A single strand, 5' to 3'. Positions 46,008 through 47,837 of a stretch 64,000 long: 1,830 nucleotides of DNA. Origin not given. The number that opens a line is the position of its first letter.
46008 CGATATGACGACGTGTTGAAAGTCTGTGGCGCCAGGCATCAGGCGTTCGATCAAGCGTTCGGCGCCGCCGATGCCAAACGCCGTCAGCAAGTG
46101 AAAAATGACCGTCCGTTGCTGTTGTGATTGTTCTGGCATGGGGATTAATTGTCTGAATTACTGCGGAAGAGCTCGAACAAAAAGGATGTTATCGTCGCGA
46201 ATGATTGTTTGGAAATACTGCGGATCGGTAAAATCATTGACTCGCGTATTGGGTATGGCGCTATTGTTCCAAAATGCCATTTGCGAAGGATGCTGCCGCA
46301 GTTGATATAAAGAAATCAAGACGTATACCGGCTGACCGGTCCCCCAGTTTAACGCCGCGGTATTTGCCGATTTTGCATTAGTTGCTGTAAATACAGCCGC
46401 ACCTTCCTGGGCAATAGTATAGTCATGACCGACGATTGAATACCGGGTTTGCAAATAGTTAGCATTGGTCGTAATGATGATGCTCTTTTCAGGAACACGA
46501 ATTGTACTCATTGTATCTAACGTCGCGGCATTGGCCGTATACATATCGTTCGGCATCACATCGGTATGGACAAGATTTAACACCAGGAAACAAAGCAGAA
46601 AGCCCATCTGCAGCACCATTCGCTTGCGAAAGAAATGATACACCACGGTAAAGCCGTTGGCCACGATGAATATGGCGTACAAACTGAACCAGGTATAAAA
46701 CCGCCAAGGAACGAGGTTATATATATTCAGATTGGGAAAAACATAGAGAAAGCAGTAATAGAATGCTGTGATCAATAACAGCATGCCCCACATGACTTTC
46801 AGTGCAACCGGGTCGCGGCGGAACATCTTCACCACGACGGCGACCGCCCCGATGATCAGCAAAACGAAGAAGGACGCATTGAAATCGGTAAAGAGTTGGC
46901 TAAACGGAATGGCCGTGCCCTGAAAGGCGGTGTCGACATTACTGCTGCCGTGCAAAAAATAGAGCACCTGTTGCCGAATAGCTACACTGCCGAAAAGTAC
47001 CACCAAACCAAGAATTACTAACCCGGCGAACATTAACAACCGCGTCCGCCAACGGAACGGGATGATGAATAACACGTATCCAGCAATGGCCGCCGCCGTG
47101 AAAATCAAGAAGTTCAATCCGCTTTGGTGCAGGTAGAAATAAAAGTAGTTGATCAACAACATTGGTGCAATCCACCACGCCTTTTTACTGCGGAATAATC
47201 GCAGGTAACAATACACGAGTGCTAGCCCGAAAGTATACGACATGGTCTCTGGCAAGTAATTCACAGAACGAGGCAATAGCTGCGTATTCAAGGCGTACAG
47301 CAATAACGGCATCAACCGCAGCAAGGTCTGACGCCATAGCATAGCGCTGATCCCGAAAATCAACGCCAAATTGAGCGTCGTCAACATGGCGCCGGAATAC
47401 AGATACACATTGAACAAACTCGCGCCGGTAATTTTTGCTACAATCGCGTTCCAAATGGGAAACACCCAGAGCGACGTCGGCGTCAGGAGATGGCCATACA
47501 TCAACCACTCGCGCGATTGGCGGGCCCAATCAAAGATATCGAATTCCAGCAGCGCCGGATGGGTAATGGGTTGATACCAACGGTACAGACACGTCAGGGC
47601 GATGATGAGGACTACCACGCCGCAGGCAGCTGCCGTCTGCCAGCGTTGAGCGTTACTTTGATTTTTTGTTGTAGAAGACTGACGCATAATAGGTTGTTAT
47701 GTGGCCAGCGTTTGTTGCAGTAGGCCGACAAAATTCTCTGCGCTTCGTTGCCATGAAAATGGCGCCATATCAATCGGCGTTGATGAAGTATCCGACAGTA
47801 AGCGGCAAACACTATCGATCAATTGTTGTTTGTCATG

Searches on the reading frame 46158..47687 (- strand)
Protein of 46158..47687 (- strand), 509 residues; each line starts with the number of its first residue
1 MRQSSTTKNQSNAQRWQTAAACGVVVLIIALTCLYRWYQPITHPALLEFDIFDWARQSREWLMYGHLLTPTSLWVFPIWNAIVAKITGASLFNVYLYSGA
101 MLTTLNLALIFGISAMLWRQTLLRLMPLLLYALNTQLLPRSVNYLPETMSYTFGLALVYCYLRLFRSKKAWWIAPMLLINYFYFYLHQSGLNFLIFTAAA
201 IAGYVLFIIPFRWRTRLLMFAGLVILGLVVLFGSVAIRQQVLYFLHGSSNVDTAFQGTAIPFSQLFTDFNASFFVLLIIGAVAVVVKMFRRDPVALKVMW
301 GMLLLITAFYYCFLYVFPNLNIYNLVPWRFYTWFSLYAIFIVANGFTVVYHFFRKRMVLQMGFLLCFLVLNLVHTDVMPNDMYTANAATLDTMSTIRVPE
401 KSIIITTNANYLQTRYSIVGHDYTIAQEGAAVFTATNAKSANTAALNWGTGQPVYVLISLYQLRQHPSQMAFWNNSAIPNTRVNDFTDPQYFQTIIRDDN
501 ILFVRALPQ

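Call 3: search_protein_families(library=pfam, proteins=[window:46158-47687:-], max_evalue=0.01)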
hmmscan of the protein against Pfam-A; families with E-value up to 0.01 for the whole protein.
window:46158-47687:- (509 aa): 0 families

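Call 7: search_protein_families(library=ncbifam, proteins=[window:46158-47687:-], max_evalue=0.01)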
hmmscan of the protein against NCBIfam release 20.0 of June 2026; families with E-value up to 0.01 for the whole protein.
window:46158-47687:- (509 aa): 0 families

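Call 11: find_encoding_contigs(protein=window:46158-47687:-, flank=10000, max_places=6)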
Protein window:46158-47687:- (509 aa): no gene with exactly this product is on record in the collection.

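Call 12: find_homologous_proteins(query=window:46158-47687:-, max_evalue=0.001)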
Query window:46158-47687:- (509 aa): 19 proteins with E <= 0.001 among 8000 candidates.
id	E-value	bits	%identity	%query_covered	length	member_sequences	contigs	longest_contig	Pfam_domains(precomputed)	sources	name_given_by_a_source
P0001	1.4e-234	798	68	98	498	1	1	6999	-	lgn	-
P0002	3.3e-174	598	53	98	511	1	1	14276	-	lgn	-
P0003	1.0e-168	580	53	94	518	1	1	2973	-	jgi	jgi:hypothetical protein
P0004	9.7e-165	567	53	94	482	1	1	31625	-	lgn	-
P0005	1.4e-162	560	51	96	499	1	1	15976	-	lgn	-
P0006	3.6e-156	539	52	94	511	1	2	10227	-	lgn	-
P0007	7.3e-156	538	49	93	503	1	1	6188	-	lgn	-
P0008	4.8e-139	483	46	96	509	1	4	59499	-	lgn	-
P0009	5.3e-135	469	45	95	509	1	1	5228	-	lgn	-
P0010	5.7e-134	466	48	94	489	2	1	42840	-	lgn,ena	-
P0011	5.5e-133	462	47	97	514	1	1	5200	-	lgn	-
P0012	8.4e-130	452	44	98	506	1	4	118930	-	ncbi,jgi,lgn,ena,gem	-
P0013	3.0e-116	407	42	100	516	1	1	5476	-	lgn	-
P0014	3.7e-114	400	42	96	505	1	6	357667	-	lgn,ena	-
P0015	7.9e-108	380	41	95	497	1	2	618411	-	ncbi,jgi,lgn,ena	ncbi:MAG: hypothetical protein WCT08_01950 [Patescibacteria group bacterium]|jgi:hypothetical protei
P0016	2.8e-102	361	37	96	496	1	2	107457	-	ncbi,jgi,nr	ncbi:hypothetical protein C4546_03125 [Candidatus Parcubacteria bacterium]|jgi:hypothetical protein|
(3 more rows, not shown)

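Call 22: predict_structure(alignment_id=A1)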
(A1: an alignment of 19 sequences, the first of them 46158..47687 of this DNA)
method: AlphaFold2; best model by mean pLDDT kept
length: 509 residues; sequences in the alignment: 19
mean_pLDDT: 85.7   pTM: 0.85
mean pLDDT of the five models: 85.7, 85.0, 83.5, 83.2, 80.1
residues with pLDDT >= 90: 262; 70-90: 190; 50-70: 48; < 50: 9
segments of 3 or more residues with pLDDT < 50: 1-9
pLDDT, mean of each block of 10 residues (from residue 1): 40 81 92 86 78 91 89 88 93 90 94 95 93 76 79 96 96 96 80 91 95 93 92 83 65 60 77 92 95 95 96 86 70 91 94 81 84 62 77 91 90 91 90 92 86 92 75 75 93 95 92
secondary structure, 60 per line:
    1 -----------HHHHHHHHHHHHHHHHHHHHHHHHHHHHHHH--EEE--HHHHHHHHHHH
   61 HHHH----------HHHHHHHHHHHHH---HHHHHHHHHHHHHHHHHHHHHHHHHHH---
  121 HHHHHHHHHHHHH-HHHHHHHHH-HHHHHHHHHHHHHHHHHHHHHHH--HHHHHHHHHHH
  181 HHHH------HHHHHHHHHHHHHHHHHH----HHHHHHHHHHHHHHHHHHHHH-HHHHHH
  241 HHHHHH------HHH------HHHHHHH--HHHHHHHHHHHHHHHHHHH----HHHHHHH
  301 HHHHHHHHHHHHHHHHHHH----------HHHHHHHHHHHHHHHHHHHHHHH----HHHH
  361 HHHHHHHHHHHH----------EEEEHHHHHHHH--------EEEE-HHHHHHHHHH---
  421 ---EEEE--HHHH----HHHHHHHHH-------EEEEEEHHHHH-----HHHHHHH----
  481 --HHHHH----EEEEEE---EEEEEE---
elements in order: H12-42 E45-47 H50-64 H75-87 H91-117 H121-133 H135-143 H145-167 H170-184 H191-208 H213-233 H235-246 H262-268 H271-289 H294-319 H330-352 H357-372 E383-386 H387-394 E403-406 H408-417 E424-427 H430-433 H438-446 E454-459 H460-464 H470-476 H483-487 E492-497 E501-506

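Call 24: find_encoding_contigs(protein=P0012, flank=10000, max_places=2)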
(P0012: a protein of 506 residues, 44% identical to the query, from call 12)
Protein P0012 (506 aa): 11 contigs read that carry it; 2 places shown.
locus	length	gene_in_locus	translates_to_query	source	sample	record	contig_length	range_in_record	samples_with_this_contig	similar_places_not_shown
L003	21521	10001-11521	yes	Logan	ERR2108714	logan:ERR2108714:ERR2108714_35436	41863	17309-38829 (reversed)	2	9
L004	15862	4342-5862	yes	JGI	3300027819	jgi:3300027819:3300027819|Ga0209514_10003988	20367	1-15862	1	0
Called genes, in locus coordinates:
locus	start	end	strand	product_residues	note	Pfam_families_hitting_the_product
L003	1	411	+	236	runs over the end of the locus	PF00535:Glycos_transf_2, PF10111:Glyco_tranf_2_2 (weak)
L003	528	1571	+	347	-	PF04321:RmlD_sub_bind (weak), PF01073:3Beta_HSD, PF01370:Epimerase, PF02719:Polysacc_synt_2 (faint), PF07993:NAD_binding_4 (weak), PF16363:GDP_Man_Dehyd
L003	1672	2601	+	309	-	PF01073:3Beta_HSD, PF01370:Epimerase, PF02719:Polysacc_synt_2, PF04321:RmlD_sub_bind, PF07993:NAD_binding_4 (faint), PF13460:NAD_binding_10 (weak), PF16363:GDP_Man_Dehyd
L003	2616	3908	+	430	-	PF01210:NAD_Gly3P_dh_N (faint), PF02558:ApbA (faint), PF03446:NAD_binding_2, PF03721:UDPG_MGDP_dh_N, PF00984:UDPG_MGDP_dh, PF03720:UDPG_MGDP_dh_C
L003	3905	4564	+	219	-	PF00535:Glycos_transf_2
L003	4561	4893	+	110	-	PF10066:DUF2304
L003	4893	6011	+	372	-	PF13439:Glyco_transf_4, PF20706:GT4-conflict (faint), PF00534:Glycos_transf_1, PF13692:Glyco_trans_1_4, PF13524:Glyco_trans_1_2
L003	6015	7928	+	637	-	PF13522:GATase_6, PF13537:GATase_7, PF00733:Asn_synthase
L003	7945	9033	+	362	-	PF13489:Methyltransf_23, PF08003:Methyltransf_9 (weak), PF13847:Methyltransf_31, PF08241:Methyltransf_11, PF08242:Methyltransf_12, PF13649:Methyltransf_25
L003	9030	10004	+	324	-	PF13439:Glyco_transf_4, PF00534:Glycos_transf_1, PF13692:Glyco_trans_1_4, PF13524:Glyco_trans_1_2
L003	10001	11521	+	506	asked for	-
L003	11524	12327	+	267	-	PF00535:Glycos_transf_2, PF10111:Glyco_tranf_2_2, PF13641:Glyco_tranf_2_3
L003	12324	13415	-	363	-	PF00534:Glycos_transf_1, PF13692:Glyco_trans_1_4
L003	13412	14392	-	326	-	PF13641:Glyco_tranf_2_3, PF00535:Glycos_transf_2, PF10111:Glyco_tranf_2_2 (weak)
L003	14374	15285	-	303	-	PF00535:Glycos_transf_2, PF13641:Glyco_tranf_2_3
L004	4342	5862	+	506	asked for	-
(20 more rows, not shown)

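Call 26: fold_search(model_id=the predicted structure, library=pdb)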
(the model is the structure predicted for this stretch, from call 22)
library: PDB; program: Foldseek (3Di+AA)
matches with E <= 10: 288; with E <= 0.001: 21
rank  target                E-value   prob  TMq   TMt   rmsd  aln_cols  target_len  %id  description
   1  6s7o_A                5.5e-09  1.00  0.63  0.51   9.1       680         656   10  Cryo-EM structure of human oligosaccharyltransferase complex OST-A (released 2019-12-18)
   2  6gxc_A                2.9e-08  1.00  0.61  0.46   8.9       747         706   12  Bacterial oligosaccharyltransferase PglB in complex with an inhibitory peptide and a reactive lipid-linked oligosaccha (released 2018-11-14)
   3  5ogl_A                3.0e-08  1.00  0.60  0.46   9.1       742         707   11  Structure of bacterial oligosaccharyltransferase PglB in complex with an acceptor peptide and an lipid-linked oligosac (released 2017-10-25)
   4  3rce_A                3.5e-08  1.00  0.57  0.45  11.0       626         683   13  Bacterial oligosaccharyltransferase PglB (released 2011-06-15)
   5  8age_A                4.9e-08  1.00  0.55  0.45  11.0       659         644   11  Structure of yeast oligosaccharylransferase complex with acceptor peptide bound (released 2022-12-07)
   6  9n9j_I                5.8e-08  1.00  0.59  0.45   9.0       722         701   10  Structure of a GRP94 folding intermediate engaged with a CCDC134- and FKBP11-bound secretory translocon (released 2025-11-19)
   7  8b6l_I                6.1e-08  1.00  0.57  0.44   8.9       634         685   10  Subtomogram average of the human Sec61-TRAP-OSTA-translocon (released 2022-12-07)
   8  8pn9_A                1.2e-07  1.00  0.57  0.46  11.8       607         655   11  Structure of human oligosaccharyltransferase OST-A complex bound to NGI-1 (released 2024-05-08)
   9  7oci_F                2.2e-07  1.00  0.62  0.51   9.9       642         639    9  Cryo-EM structure of yeast Ost6p containing oligosaccharyltransferase complex (released 2022-02-16)
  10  6ezn_F                2.8e-07  1.00  0.56  0.46  11.6       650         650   10  Cryo-EM structure of the yeast oligosaccharyltransferase (OST) complex (released 2018-01-17)
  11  8agb_A                3.3e-07  1.00  0.60  0.49  10.8       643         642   11  Structure of yeast oligosaccharylransferase complex with lipid-linked oligosaccharide bound (released 2022-12-07)
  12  6s7t_A                3.8e-07  1.00  0.59  0.45   8.8       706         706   11  Cryo-EM structure of human oligosaccharyltransferase complex OST-B (released 2019-12-18)
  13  8agc_A                4.0e-07  1.00  0.57  0.44   9.3       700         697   10  Structure of yeast oligosaccharylransferase complex with lipid-linked oligosaccharide and non-acceptor peptide bound (released 2022-12-07)
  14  7zlh_A                7.3e-07  1.00  0.50  0.41  10.4       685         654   10  Cryo-EM structure of C-mannosyltransferase CeDPY19, in apo state, bound to CMT2-Fab and anti-Fab nanobody (released 2023-01-11)
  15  7zli_A                1.0e-06  1.00  0.52  0.43   9.5       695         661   11  Cryo-EM structure of C-mannosyltransferase CeDPY19, in complex with Dol25-P-Man and bound to CMT2-Fab and anti-Fab nan (released 2023-01-11)
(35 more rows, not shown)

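Call 27: find_encoding_contigs(protein=P0015, flank=10000, max_places=1)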
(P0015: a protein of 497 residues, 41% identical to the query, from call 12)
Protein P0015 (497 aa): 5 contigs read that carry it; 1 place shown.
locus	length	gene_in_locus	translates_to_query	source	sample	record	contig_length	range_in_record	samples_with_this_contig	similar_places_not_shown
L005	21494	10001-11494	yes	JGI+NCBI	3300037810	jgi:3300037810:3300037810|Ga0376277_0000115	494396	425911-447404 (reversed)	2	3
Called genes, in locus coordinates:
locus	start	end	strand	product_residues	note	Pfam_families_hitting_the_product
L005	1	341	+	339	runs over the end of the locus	PF01073:3Beta_HSD (weak), PF01370:Epimerase, PF16363:GDP_Man_Dehyd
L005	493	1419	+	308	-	PF01073:3Beta_HSD, PF01370:Epimerase, PF02719:Polysacc_synt_2, PF04321:RmlD_sub_bind, PF13460:NAD_binding_10 (weak), PF16363:GDP_Man_Dehyd, PF07993:NAD_binding_4 (weak)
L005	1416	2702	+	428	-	PF02558:ApbA (weak), PF03446:NAD_binding_2, PF03721:UDPG_MGDP_dh_N, PF00984:UDPG_MGDP_dh, PF03720:UDPG_MGDP_dh_C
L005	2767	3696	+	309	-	PF01073:3Beta_HSD, PF01370:Epimerase, PF02719:Polysacc_synt_2, PF04321:RmlD_sub_bind, PF05368:NmrA (weak), PF13460:NAD_binding_10, PF16363:GDP_Man_Dehyd, PF07993:NAD_binding_4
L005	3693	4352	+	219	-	PF00535:Glycos_transf_2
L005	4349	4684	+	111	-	PF10066:DUF2304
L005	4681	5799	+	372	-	PF13439:Glyco_transf_4, PF00534:Glycos_transf_1, PF13692:Glyco_trans_1_4, PF13524:Glyco_trans_1_2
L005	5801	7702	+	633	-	PF13522:GATase_6, PF13537:GATase_7, PF00733:Asn_synthase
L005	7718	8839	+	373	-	PF13439:Glyco_transf_4, PF13579:Glyco_trans_4_4 (faint), PF00534:Glycos_transf_1, PF13692:Glyco_trans_1_4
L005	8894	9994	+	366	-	PF13489:Methyltransf_23, PF08003:Methyltransf_9, PF13847:Methyltransf_31, PF08241:Methyltransf_11, PF08242:Methyltransf_12, PF13649:Methyltransf_25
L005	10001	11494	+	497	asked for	-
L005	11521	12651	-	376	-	PF00534:Glycos_transf_1, PF13692:Glyco_trans_1_4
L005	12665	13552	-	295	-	PF04321:RmlD_sub_bind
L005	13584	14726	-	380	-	PF02350:Epimerase_2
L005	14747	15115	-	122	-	PF14667:Polysacc_synt_C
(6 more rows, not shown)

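Call 36: search_solved_structures(query=A1, max_evalue=1, show_alignments=1)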
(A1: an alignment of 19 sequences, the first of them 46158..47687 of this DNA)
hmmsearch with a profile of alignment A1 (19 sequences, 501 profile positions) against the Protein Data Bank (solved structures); distinct sequences matched with E-value up to 1: 6.
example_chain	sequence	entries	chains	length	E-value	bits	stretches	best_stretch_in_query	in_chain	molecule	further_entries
8uwu_A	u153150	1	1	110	0.069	14.8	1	85-161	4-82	SMR family multidrug efflux protein EmrE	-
8uoz_B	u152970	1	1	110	0.22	13.1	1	85-161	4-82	SMR family multidrug efflux protein EmrE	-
3b5d_A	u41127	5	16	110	0.25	12.9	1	85-161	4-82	Multidrug transporter emrE | SMR family multidrug efflux protein EmrE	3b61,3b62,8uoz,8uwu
7jk8_A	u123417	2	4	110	0.25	12.9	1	85-157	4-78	Multidrug SMR transporter | Multidrug transporter EmrE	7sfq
7mgx_A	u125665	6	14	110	0.27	12.8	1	85-161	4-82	Multidrug transporter EmrE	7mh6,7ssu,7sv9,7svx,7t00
2i68_A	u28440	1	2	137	0.39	12.3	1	85-161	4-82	Protein emrE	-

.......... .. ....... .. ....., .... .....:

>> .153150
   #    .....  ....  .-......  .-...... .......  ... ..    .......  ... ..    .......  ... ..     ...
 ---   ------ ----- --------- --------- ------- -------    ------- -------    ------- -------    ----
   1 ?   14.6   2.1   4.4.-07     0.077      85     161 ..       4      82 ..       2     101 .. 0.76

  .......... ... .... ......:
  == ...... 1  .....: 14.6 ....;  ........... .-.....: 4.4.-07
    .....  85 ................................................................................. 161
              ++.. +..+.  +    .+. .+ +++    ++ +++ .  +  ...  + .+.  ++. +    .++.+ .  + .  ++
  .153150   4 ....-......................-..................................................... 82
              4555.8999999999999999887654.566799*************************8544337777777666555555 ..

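Call 65: search_protein_representatives(alignment_id=A1)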
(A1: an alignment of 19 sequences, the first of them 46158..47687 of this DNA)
Query: 19 sequences, 501 profile positions. Proteins with E-value up to 0.001 (for the whole library): 32; up to 1e-10: 18; up to 1e-30: 12. The best 32 are listed.
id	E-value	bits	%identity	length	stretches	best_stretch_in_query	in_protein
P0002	1.9e-215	732.5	-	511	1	6-499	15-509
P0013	1.6e-200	683.2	-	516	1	4-499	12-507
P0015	3.4e-200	682.2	-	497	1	3-498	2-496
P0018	3.1e-194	662.5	-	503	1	3-499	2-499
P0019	4.4e-117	408.0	-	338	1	164-498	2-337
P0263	3.8e-92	325.7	-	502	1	10-498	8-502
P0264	2.1e-77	277.1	-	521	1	11-498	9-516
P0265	6.5e-75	268.9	-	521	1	13-496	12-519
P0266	1.1e-55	205.4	-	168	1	335-498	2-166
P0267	2.4e-46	174.6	-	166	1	339-498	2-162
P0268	3.6e-37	144.4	-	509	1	9-497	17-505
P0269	3.9e-35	137.7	-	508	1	9-498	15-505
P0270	1.4e-24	102.9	-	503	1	13-499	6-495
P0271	1.3e-23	99.7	-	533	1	4-497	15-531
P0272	4.8e-17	78.0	-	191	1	7-175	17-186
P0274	7.5e-15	70.8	-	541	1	8-391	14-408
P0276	1.0e-09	53.8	-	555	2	15-398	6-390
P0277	2.0e-09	52.9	-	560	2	52-400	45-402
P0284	2.0e-06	43.0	-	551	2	30-399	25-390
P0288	1.1e-04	37.3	-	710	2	433-500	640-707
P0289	1.6e-04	36.7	-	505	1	68-495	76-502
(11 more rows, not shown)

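Call 66: search_protein_families(library=pfam, proteins=[P0263, P0268, P0270, P0271, P0274, P0276, P0277, P0284, P0288, P0289], max_evalue=0.1)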
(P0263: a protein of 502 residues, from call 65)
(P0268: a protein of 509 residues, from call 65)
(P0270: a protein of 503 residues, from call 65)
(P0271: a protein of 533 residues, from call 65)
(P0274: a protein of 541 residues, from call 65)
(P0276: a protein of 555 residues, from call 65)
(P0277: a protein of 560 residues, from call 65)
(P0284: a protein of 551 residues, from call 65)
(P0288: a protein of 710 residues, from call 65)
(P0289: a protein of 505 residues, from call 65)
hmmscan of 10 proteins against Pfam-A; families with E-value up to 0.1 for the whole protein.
P0263 (502 aa): 1 family
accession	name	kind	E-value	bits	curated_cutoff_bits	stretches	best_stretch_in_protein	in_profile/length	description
PF07235.16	DUF1427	-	0.063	13.7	27.1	0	211-253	29-71/84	Protein of unknown function (DUF1427)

P0268 (509 aa): 1 family
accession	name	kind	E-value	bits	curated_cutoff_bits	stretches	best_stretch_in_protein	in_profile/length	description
PF13231.12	PMT_2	-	1.4e-08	35.6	26.1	1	98-230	26-155/160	Dolichyl-phosphate-mannose-protein mannosyltransferase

P0270 (503 aa): 2 families
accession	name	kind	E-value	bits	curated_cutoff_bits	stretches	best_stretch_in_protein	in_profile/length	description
PF13231.12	PMT_2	-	9.8e-05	23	26.1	1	94-222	28-155/160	Dolichyl-phosphate-mannose-protein mannosyltransferase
PF04906.18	Tweety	-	0.091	11.9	31.8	1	54-139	166-253/431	Tweety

P0271 (533 aa): 0 families

P0274 (541 aa): 0 families

P0276 (555 aa): 1 family
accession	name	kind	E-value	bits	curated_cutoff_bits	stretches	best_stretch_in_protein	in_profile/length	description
PF23337.1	PTHB1_pf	-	0.089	13.2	24.7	0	451-502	21-73/110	PTHB1 platform domain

P0277 (560 aa): 1 family
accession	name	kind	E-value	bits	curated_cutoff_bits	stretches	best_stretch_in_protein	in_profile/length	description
PF00060.32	Lig_chan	-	0.032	14.5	30.8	0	259-340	11-86/146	Ligand-gated ion channel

P0284 (551 aa): 2 families
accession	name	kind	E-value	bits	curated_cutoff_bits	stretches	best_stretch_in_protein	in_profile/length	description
PF13567.11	DUF4131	-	0.08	13.1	31.6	1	313-385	3-73/165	Domain of unknown function (DUF4131)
PF14897.12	EpsG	-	0.089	12.3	30.1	0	18-353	3-306/326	EpsG family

P0288 (710 aa): 1 family
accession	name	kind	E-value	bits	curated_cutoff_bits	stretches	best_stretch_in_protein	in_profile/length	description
PF07760.16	DUF1616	-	0.0046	16.6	31.6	1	25-133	5-124/307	Protein of unknown function (DUF1616)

P0289 (505 aa): 5 families
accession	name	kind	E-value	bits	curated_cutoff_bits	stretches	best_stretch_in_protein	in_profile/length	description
PF14897.12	EpsG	-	3.3e-06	26.9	30.1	1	64-360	43-307/326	EpsG family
PF02516.20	STT3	-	0.0003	20.9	24.5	1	10-246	2-257/405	Oligosaccharyl transferase STT3, N-terminal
PF13231.12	PMT_2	-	0.00039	21.1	26.1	1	73-226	3-154/160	Dolichyl-phosphate-mannose-protein mannosyltransferase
PF07698.17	7TM-7TMR_HD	-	0.0025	18.2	29.4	1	262-365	4-100/190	7TM receptor with intracellular HD hydrolase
PF02366.24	PMT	-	0.0036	17.4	22.7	1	18-227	3-228/245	Dolichyl-phosphate-mannose-protein mannosyltransferase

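Call 69: find_encoding_contigs(protein=P0016, flank=10000, max_places=1)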
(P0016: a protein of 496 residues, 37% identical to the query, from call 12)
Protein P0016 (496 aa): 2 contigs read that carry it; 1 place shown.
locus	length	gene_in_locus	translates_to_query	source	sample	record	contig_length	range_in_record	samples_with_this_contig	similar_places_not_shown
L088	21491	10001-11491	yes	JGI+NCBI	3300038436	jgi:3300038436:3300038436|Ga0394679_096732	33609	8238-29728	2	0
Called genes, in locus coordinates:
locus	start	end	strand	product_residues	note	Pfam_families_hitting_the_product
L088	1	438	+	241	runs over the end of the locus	PF00535:Glycos_transf_2, PF10111:Glyco_tranf_2_2, PF13641:Glyco_tranf_2_3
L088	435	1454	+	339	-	PF01073:3Beta_HSD, PF01370:Epimerase, PF16363:GDP_Man_Dehyd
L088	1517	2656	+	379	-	PF04321:RmlD_sub_bind, PF01073:3Beta_HSD, PF01370:Epimerase, PF02719:Polysacc_synt_2, PF13460:NAD_binding_10, PF16363:GDP_Man_Dehyd, PF07993:NAD_binding_4 (weak)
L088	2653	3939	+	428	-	PF03446:NAD_binding_2, PF03721:UDPG_MGDP_dh_N, PF00984:UDPG_MGDP_dh, PF03720:UDPG_MGDP_dh_C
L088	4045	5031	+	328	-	PF01073:3Beta_HSD, PF01370:Epimerase, PF02719:Polysacc_synt_2, PF04321:RmlD_sub_bind, PF16363:GDP_Man_Dehyd, PF07993:NAD_binding_4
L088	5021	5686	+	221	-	PF00535:Glycos_transf_2, PF13641:Glyco_tranf_2_3 (weak)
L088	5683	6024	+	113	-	PF10066:DUF2304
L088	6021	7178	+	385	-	PF13439:Glyco_transf_4, PF13579:Glyco_trans_4_4, PF20706:GT4-conflict (faint), PF00534:Glycos_transf_1, PF13692:Glyco_trans_1_4, PF13524:Glyco_trans_1_2 (weak)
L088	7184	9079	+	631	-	PF13522:GATase_6, PF13537:GATase_7, PF00733:Asn_synthase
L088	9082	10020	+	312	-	PF00534:Glycos_transf_1, PF13692:Glyco_trans_1_4, PF13524:Glyco_trans_1_2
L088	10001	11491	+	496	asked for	-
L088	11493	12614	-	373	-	PF13439:Glyco_transf_4 (weak), PF00534:Glycos_transf_1, PF13692:Glyco_trans_1_4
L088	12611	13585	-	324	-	PF00535:Glycos_transf_2, PF10111:Glyco_tranf_2_2, PF13641:Glyco_tranf_2_3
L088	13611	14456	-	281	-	PF00535:Glycos_transf_2, PF10111:Glyco_tranf_2_2, PF13641:Glyco_tranf_2_3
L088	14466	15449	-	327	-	PF01073:3Beta_HSD, PF01370:Epimerase, PF02719:Polysacc_synt_2 (faint), PF04321:RmlD_sub_bind, PF16363:GDP_Man_Dehyd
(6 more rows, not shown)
